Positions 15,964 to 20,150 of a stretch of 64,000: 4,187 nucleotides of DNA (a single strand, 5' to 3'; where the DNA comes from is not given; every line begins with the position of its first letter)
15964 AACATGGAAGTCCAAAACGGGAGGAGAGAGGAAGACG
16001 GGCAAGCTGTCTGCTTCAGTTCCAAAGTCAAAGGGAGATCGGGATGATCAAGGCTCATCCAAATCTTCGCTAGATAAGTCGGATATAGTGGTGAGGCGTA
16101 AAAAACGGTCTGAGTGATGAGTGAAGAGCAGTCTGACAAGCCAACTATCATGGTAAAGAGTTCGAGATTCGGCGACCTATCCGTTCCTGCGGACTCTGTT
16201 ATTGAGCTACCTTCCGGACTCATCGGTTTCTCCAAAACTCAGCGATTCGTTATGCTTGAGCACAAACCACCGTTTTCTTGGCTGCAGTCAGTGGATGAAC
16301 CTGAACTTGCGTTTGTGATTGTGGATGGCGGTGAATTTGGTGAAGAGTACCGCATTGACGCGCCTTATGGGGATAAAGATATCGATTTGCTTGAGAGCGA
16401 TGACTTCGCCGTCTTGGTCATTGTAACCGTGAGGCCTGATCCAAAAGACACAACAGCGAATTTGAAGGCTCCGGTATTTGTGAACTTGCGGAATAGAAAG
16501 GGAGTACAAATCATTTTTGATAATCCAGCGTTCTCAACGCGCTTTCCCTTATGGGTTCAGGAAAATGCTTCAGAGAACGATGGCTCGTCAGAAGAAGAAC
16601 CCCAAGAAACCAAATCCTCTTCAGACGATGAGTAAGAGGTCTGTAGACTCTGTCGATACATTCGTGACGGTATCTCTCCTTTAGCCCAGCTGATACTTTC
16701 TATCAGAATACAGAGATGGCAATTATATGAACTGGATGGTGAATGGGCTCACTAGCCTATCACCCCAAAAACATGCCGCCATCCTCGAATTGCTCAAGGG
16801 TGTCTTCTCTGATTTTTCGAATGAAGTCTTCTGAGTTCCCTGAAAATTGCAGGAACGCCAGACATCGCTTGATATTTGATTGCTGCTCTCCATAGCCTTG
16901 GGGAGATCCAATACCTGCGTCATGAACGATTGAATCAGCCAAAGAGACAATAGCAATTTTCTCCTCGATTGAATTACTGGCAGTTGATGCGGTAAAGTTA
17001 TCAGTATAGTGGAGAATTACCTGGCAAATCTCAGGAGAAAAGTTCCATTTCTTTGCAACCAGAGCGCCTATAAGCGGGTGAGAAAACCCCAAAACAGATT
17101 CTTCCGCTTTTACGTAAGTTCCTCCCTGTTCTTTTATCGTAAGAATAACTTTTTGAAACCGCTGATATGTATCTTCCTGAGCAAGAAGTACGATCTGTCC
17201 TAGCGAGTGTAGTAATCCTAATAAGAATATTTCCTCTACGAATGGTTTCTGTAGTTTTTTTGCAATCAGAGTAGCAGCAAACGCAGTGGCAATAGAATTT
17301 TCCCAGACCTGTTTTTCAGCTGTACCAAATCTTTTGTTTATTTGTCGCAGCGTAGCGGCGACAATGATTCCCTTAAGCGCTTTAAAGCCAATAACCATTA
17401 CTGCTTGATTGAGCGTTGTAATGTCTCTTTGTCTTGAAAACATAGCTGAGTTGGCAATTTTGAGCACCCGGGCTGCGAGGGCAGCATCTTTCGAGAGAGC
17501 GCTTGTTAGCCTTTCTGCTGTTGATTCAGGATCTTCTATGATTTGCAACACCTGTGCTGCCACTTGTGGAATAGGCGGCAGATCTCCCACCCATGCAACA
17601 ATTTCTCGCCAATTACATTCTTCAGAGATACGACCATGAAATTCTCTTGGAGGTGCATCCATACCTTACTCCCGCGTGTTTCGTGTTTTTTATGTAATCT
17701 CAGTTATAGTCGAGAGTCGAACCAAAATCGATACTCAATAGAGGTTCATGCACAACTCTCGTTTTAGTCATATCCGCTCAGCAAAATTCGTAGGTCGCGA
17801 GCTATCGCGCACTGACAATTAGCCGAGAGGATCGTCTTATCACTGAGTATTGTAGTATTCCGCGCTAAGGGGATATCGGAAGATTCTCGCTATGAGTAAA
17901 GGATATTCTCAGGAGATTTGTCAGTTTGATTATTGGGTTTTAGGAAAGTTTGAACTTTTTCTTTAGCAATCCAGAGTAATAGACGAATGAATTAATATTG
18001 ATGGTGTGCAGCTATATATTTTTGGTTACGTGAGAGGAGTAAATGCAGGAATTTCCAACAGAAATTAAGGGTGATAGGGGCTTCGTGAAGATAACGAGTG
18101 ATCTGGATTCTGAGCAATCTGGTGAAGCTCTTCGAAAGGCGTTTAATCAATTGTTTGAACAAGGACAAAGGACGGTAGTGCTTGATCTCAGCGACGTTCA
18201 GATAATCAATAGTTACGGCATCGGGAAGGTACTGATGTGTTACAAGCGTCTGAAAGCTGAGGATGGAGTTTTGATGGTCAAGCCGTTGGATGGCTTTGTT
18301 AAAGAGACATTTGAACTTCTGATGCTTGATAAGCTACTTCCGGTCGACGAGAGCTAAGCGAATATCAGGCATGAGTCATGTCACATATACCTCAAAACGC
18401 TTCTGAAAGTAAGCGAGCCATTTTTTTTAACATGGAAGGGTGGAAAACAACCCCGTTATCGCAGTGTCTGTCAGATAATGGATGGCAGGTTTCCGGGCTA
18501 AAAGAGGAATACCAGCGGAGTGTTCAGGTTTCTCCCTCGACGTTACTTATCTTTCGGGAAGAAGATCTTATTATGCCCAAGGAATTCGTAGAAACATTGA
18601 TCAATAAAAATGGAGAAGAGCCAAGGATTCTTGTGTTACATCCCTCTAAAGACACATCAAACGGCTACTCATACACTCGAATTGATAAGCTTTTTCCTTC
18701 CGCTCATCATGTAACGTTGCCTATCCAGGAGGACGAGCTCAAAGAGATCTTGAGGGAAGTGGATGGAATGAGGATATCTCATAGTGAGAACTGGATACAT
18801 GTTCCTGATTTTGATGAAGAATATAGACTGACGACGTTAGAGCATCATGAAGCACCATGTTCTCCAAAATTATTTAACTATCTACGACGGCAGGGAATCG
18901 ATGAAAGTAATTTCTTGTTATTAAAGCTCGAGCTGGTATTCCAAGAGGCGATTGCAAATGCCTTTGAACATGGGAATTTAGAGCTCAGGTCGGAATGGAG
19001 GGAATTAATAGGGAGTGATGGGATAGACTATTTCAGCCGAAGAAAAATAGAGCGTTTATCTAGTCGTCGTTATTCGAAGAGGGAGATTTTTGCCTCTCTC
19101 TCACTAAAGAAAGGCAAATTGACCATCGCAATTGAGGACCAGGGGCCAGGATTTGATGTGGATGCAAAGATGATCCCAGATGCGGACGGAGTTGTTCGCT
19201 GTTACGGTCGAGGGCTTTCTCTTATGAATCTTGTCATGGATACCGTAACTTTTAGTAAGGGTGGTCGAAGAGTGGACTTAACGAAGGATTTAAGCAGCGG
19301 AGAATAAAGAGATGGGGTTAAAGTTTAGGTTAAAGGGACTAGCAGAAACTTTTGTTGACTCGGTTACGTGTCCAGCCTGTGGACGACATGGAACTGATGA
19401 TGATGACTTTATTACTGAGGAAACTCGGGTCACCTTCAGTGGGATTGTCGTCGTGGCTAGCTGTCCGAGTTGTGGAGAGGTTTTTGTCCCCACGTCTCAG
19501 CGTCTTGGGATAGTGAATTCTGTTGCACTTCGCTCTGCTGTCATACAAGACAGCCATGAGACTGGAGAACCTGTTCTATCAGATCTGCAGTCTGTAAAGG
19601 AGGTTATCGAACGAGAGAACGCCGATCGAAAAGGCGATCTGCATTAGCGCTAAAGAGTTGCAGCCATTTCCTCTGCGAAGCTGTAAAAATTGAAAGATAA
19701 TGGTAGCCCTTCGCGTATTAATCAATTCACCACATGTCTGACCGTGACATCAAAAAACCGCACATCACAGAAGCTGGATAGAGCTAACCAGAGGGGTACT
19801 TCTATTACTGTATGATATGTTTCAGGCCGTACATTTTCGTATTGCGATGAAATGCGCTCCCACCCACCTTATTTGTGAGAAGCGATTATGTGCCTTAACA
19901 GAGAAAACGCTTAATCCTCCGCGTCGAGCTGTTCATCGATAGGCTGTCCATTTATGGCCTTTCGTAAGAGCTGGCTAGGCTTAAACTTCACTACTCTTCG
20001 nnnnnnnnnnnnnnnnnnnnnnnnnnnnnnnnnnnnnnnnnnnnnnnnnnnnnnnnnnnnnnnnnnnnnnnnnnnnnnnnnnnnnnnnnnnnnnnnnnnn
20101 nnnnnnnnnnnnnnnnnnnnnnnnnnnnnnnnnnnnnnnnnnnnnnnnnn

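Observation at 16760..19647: Partner-switching module with pseudo-receiver/GHKL kinase and zinc-ribbon output protein embedded in the flagellar gene block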

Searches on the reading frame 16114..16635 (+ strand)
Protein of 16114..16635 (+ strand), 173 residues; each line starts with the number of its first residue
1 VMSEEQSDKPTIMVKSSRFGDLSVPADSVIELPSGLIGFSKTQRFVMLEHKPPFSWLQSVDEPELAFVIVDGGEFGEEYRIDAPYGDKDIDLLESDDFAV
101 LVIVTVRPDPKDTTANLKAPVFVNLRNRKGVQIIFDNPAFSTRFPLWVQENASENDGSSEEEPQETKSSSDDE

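Call 3: search_protein_families(library=pfam, proteins=[window:16114-16635:+], max_evalue=0.1)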
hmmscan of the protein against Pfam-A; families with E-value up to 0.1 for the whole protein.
window:16114-16635:+ (173 aa): 1 family
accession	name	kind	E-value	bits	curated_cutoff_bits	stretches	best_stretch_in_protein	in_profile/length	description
PF02623.20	FliW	-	3.9e-32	111.1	25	1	30-146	1-122/122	FliW protein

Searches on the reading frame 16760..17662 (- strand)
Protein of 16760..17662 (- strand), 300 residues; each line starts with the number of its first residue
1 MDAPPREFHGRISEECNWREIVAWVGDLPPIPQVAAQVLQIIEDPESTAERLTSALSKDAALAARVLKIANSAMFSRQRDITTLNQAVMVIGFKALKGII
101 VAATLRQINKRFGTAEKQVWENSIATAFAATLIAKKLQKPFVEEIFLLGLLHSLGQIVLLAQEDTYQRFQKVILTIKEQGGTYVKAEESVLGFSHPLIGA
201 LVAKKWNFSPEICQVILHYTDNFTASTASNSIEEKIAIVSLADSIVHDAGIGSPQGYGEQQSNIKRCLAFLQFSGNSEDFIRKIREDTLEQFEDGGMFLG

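Call 3: search_protein_families(library=pfam, proteins=[window:16760-17662:-], max_evalue=0.1)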
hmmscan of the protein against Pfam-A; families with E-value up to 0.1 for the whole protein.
window:16760-17662:- (300 aa): 2 families
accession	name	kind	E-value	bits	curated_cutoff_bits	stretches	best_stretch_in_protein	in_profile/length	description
PF08668.18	HDOD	-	5.5e-50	170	22.9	1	28-219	1-193/196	HDOD domain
PF01966.28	HD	-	2.2e-05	25.2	22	1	119-245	1-113/116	HD domain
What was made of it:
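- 16760..17662 (-): Single-domain HDOD protein (300 aa), transcribed divergently from the operon. Pfam HDOD 5.5e-50 (call 3).
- Checked: HDOD: 16760-17662, minus strand, Pfam HDOD E=5.5e-50 (call 3).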

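Call 4: search_protein_families(library=ncbifam, proteins=[window:16760-17662:-], max_evalue=0.1)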
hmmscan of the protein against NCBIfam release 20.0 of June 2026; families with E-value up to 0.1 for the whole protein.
window:16760-17662:- (300 aa): 1 family
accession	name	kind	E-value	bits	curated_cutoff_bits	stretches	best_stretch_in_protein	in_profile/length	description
TIGR00277.1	HDIG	domain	0.052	13.4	27.6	0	117-216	3-78/84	HDIG domain-containing metalloprotein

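Call 60: search_protein_families(library=padloc, proteins=[window:16760-17662:-], max_evalue=0.01)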
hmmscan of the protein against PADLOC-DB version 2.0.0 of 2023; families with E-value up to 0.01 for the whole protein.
window:16760-17662:- (300 aa): 0 families

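Call 69: search_solved_structures(query=window:16760-17662:-, max_evalue=0.001)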
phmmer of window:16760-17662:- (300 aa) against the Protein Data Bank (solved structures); distinct sequences matched with E-value up to 0.001: 8.
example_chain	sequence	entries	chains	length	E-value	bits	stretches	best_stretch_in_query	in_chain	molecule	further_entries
3m1t_A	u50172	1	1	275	3.4e-26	95.6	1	24-217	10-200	Putative phosphohydrolase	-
3hc1_A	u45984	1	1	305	1.8e-25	93.2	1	18-224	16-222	uncharacterized HDOD domain protein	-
3i7a_A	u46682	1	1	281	7.7e-19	71.5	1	28-221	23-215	Putative metal-dependent phosphohydrolase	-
9qzk_A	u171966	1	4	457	6.6e-12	48.8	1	27-253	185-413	HDOD domain-containing protein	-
3p3q_A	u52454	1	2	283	1.2e-10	44.6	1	27-208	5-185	MmoQ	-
3ljx_A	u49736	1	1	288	1.6e-10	44.2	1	27-208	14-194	MmoQ Response regulator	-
1vqr_A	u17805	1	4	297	2.9e-10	43.4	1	24-218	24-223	hypothetical protein Cj0248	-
3mem_A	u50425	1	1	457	3e-10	43.3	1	27-222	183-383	Putative signal transduction protein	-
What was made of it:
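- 16760..17662 (-): Closest solved chains are 3m1t and 3hc1, and also Cj0248 1vqr (call 69).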

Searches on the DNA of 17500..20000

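Call 76: search_rna_families(source=window, start=17500, end=20000, threshold=evalue, max_evalue=1)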
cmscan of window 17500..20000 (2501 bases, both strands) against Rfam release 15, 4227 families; matches with E-value up to 1: 0.
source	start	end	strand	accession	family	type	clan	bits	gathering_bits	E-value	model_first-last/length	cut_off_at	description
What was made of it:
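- Tried and rejected: Rfam found nothing in 17500-20000 (call 76).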

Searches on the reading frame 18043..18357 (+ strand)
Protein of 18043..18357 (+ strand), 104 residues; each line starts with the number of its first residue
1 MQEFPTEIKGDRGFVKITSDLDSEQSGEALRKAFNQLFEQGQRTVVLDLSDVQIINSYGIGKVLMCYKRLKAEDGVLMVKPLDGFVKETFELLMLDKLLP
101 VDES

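Call 3: search_protein_families(library=pfam, proteins=[window:18043-18357:+], max_evalue=0.1)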
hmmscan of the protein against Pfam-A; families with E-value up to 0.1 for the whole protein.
window:18043-18357:+ (104 aa): 3 families
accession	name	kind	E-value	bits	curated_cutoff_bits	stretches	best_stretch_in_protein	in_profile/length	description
PF01740.26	STAS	-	2.1e-10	40.8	22.6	1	7-102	5-100/106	STAS domain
PF13466.11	STAS_2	-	1.6e-09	38.2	29.2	1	15-96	1-80/80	STAS domain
PF11592.13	AvrPto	-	0.046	14.2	27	1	19-54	26-59/105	Central core of the bacterial effector protein AvrPto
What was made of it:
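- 18043..18357 (+): STAS anti-sigma-factor antagonist (104 aa) with phosphorylatable Ser57 in the motif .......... Pfam STAS 2.1e-10 (call 3).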

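Call 4: search_protein_families(library=ncbifam, proteins=[window:18043-18357:+], max_evalue=0.1)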
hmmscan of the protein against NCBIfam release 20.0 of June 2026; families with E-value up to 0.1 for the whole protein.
window:18043-18357:+ (104 aa): 4 families
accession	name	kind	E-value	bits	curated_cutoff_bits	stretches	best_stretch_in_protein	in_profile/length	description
TIGR02886.1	spore_II_AA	equivalog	7.7e-12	45.2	114.75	1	7-102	4-99/106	anti-sigma F factor antagonist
TIGR00377.1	ant_ant_sig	superfamily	2.5e-11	43.4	53.45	1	3-103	4-104/108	anti-sigma factor antagonist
NF047705.1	slr1659_superfam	superfamily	0.0049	17.1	100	1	24-62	30-68/111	slr1659 superfamily regulator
NF002134.0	PRK00971.1-4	equivalog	0.058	12.1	557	1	14-77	331-392/429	glutaminase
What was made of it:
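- Checked: STAS: 18043-18357, 104 aa. Pfam STAS 2.1e-10 and TIGR00377 2.5e-11 (calls 3, 4).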

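Call 60: search_protein_families(library=padloc, proteins=[window:18043-18357:+], max_evalue=0.01)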
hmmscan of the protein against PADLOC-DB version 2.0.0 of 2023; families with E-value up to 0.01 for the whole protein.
window:18043-18357:+ (104 aa): 0 families

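Call 68: search_solved_structures(query=window:18043-18357:+, max_evalue=1, show_alignments=2)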
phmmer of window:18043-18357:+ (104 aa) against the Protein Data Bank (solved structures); distinct sequences matched with E-value up to 1: 13.
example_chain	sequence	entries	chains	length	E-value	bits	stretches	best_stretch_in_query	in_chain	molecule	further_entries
1auz_A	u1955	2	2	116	2.1e-07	34.2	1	14-103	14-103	SPOIIAA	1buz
1th8_B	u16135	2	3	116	2.7e-07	33.8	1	6-102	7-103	Anti-sigma F factor antagonist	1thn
1tid_B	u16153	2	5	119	7.7e-07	32.4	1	6-102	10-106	Anti-sigma F factor antagonist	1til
1sbo_A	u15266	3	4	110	1.3e-06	31.6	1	10-102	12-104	Putative anti-sigma factor antagonist TM1442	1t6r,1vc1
2ka5_A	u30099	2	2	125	0.00042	23.6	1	4-101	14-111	Putative anti-sigma factor antagonist TM_1081 | Putative anti-sigma factor antagonist TM1081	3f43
7ch8_K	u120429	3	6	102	0.0061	19.9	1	10-103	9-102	STAS domain-containing protein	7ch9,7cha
6m36_B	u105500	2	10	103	0.023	18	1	15-98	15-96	Anti-sigma-B factor antagonist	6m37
4qtp_A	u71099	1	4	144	0.039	17.3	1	14-101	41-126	Anti-sigma factor antagonist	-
4hyl_A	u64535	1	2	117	0.039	17.3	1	6-92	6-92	Stage II sporulation protein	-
6jhk_A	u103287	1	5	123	0.075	16.4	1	15-64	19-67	RsbS negative regulator of sigma-B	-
6qcm_A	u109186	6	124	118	0.55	13.6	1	10-64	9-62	RsbS protein | RsbT antagonist protein RsbS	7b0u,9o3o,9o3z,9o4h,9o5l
2b0t_A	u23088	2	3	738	0.9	12.9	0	8-45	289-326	NADP Isocitrate dehydrogenase | Isocitrate dehydrogenase [NADP]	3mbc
1h4y_A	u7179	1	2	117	0.95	12.8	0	15-91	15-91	ANTI-SIGMA F FACTOR ANTAGONIST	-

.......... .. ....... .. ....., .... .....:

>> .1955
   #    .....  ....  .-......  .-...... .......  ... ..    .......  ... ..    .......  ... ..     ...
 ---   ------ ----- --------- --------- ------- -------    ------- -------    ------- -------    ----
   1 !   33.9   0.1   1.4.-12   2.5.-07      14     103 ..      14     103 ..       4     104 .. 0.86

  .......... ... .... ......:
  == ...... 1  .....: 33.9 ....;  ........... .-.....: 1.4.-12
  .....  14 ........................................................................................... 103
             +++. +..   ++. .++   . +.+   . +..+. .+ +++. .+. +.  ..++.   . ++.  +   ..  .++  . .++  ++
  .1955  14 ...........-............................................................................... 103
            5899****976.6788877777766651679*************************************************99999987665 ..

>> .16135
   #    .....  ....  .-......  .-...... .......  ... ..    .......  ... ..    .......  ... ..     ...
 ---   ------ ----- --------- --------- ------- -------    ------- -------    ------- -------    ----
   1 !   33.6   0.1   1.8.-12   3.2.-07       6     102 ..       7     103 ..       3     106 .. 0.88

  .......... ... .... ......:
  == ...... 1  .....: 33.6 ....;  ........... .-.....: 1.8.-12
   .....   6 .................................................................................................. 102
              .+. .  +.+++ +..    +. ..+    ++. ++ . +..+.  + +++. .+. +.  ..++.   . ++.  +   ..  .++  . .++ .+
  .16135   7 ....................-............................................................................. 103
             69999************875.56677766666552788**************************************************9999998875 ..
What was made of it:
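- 18043..18357 (+): SpoIIAA 1auz matches at 2e-7 with Ser57 aligned to Ser58 (call 68).
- Closest known: Bacillus SpoIIAA-SpoIIAB-SigF and RsbV-RsbW-SigB operons. Same: STAS Ser57 aligns with SpoIIAA Ser58 (call 68).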
